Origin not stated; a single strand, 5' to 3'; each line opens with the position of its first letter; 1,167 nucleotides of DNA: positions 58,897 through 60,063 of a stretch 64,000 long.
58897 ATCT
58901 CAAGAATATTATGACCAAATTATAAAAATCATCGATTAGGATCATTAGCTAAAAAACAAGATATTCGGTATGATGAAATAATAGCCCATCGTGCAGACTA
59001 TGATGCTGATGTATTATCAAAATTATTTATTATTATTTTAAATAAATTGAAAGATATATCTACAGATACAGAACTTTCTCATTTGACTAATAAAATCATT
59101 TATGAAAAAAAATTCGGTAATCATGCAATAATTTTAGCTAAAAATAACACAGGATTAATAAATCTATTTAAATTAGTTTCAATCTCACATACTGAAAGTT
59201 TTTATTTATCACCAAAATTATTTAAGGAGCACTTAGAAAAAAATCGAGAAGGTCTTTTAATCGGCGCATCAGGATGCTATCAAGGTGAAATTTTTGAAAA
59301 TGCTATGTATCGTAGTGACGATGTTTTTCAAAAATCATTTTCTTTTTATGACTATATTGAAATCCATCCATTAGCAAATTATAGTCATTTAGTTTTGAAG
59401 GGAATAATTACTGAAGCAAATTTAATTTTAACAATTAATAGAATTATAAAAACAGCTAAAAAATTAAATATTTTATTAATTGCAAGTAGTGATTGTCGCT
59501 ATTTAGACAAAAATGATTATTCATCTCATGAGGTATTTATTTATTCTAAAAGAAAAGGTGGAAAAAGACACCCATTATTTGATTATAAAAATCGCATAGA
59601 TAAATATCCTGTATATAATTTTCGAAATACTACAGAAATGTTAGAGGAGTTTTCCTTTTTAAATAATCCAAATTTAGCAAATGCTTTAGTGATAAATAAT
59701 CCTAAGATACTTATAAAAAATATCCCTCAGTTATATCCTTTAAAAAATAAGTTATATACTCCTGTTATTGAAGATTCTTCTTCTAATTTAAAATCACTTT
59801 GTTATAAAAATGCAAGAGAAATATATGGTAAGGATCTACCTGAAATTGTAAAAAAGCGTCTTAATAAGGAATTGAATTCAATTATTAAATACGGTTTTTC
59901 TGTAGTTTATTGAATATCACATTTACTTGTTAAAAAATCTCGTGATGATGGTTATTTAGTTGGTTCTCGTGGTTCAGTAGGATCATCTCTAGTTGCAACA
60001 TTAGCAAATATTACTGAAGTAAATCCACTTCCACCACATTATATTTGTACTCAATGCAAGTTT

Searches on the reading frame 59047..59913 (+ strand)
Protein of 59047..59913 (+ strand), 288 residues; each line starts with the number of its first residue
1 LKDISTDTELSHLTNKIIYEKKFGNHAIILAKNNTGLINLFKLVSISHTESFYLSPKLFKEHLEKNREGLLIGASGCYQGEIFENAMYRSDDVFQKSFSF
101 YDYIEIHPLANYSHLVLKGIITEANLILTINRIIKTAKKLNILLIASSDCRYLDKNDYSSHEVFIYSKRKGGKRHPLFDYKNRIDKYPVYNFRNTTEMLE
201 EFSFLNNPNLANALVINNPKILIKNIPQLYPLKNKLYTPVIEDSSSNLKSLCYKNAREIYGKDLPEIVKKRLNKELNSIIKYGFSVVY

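Call 14: find_related_loci(query=window:59047-59913:+, collection=genome_contigs, flank=10000)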
Query window:59047-59913:+ (288 aa) in genome_contigs; peptide patterns used: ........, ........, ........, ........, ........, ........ (x = any residue, [..] = any of these).
236 stretches matched a pattern; 198 encode a relative of the query (tblastn E <= 1e-3); the best 80 are kept; 80 distinct loci.
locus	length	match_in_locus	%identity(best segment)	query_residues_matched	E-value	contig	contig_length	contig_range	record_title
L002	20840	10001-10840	43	8-288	8e-68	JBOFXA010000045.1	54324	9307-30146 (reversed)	MAG: Spiroplasma sp. isolate WFFMC_MAG_538 k139_34357_flag=0_multi=8.9941_len=54324, whole genome shotgun sequence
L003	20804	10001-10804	41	12-288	2e-63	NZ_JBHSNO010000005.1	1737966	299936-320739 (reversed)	Sporosarcina soli strain KACC 11300 platanus_K_default_5, whole genome shotgun sequence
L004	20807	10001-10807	43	11-288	4e-63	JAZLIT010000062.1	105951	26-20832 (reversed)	MAG: Solibacillus sp. isolate T1900044977_TA20190039.MAGScoT_cleanbin_000004 SGB_4035_k141_127649, whole genome shotgun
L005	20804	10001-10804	41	12-288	4e-63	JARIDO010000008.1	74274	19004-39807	MAG: Sporosarcina sp. isolate cluster2_bin.64 k127_672754, whole genome shotgun sequence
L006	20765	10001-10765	46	25-288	8e-63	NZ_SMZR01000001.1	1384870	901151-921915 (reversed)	Jeotgalibacillus sp. S-D1 NODE_1_length_1384870_cov_177.871765, whole genome shotgun sequence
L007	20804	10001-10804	40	12-288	3e-62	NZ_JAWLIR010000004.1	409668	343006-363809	Sporosarcina beigongshangi strain JCM 34409 contig4, whole genome shotgun sequence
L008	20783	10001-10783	42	19-288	4e-62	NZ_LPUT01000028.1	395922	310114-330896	Sporosarcina sp. HYO08 scaffold_5, whole genome shotgun sequence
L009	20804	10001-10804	41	12-288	2e-61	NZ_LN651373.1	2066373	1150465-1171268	Bhargavaea cecembensis strain B-C2, whole genome shotgun sequence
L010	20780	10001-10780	40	19-288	3e-61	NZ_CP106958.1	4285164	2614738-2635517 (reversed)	Halobacillus andaensis strain E5 chromosome, complete genome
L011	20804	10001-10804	42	12-288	4e-60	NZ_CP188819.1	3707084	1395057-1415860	Sporosarcina sp. FA9 chromosome, complete genome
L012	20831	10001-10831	41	2-288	8e-60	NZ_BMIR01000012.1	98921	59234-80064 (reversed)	Pullulanibacillus camelliae strain CGMCC 1.15371 sequence12, whole genome shotgun sequence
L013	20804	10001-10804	40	12-288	1e-59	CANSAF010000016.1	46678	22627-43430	MAG TPA_asm: uncultured Sporosarcina sp. isolate SRR15633978_bin.9_metawrap_v1.3_MAG genome assembly, contig: NODE.226_l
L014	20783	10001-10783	42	19-288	2e-59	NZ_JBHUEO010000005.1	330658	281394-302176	Siminovitchia sediminis strain CGMCC 1.12412 GCM70020335_31, whole genome shotgun sequence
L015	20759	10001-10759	40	26-288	1e-59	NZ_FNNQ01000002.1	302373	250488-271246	Marininema mesophilum strain DSM 45610, whole genome shotgun sequence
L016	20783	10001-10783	42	19-288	1e-59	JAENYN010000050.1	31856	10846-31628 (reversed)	MAG: Alkalihalobacillus macyae isolate B5_bin.12 B5_bin12_NODE_371_length_31856_cov_36.722807, whole genome shotgun sequ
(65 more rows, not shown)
